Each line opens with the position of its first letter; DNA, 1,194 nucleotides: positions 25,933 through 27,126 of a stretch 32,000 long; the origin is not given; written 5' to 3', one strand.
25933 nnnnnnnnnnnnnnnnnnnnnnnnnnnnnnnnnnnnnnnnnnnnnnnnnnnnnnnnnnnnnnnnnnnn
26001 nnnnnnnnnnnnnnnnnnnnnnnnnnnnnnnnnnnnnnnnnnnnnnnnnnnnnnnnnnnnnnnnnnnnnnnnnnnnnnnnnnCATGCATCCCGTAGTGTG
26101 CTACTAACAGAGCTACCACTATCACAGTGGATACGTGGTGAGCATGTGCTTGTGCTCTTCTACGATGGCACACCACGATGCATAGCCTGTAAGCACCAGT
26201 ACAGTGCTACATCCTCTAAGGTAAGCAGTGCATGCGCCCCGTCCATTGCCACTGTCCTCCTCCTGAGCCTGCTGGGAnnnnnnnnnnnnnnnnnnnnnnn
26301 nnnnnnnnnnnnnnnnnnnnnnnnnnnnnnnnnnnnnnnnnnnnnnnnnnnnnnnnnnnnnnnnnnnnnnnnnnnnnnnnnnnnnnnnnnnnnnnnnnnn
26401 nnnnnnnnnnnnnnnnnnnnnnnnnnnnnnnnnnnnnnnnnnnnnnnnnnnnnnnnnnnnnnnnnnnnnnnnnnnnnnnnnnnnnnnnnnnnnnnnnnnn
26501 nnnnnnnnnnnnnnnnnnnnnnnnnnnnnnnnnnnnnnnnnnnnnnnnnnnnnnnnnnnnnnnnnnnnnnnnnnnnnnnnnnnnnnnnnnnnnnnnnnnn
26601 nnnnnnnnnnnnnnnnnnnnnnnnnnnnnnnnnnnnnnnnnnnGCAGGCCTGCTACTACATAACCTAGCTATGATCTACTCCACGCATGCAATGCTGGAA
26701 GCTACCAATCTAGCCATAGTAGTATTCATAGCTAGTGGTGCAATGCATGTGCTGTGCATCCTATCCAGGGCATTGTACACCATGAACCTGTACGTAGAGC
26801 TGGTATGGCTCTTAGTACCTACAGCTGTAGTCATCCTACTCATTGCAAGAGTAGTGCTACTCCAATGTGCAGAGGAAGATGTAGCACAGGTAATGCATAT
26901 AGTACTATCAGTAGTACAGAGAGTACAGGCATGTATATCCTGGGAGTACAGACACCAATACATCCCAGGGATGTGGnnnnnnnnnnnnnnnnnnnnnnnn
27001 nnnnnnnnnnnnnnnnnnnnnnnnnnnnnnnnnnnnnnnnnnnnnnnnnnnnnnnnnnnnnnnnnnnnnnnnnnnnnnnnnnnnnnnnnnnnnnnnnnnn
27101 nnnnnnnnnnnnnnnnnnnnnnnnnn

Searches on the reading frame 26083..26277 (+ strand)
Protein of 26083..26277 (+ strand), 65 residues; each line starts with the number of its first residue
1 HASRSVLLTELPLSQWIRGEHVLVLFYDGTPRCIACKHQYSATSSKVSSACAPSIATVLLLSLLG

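Call 30: search_protein_families(library=pfam, proteins=[window:26083-26277:+], max_evalue=1)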
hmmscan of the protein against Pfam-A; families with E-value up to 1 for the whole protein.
seq(65 aa): 3 families
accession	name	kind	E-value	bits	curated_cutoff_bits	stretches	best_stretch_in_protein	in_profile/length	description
PF20952.2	Flu_PB2_7th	-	0.018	15.7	25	1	11-50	30-69/76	Influenza RNA polymerase PB2 C-terminal domain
PF01258.23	zf-dskA_traR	-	0.11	13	24.9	1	27-40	21-34/36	Prokaryotic dksA/traR C4-type zinc finger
PF18161.7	ISP1_C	-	0.18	12.1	25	1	16-55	6-43/107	ISP1 C-terminal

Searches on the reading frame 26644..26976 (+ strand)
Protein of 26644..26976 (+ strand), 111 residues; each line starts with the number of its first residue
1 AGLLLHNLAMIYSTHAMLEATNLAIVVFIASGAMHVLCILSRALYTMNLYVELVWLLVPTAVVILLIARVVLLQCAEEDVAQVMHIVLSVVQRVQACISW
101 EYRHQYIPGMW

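Call 30: search_protein_families(library=pfam, proteins=[window:26644-26976:+], max_evalue=1)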
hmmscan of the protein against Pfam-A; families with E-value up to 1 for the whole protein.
seq(111 aa): 3 families
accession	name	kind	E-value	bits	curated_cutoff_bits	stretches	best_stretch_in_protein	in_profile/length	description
PF13074.11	DUF3938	-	0.028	15.4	25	1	55-101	10-55/98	Protein of unknown function (DUF3938)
PF13813.11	MBOAT_2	-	0.12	13.1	25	1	20-40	49-69/85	Membrane bound O-acyl transferase family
PF13789.11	DUF4181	-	0.36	11.8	25.4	1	55-103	36-84/108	Domain of unknown function (DUF4181)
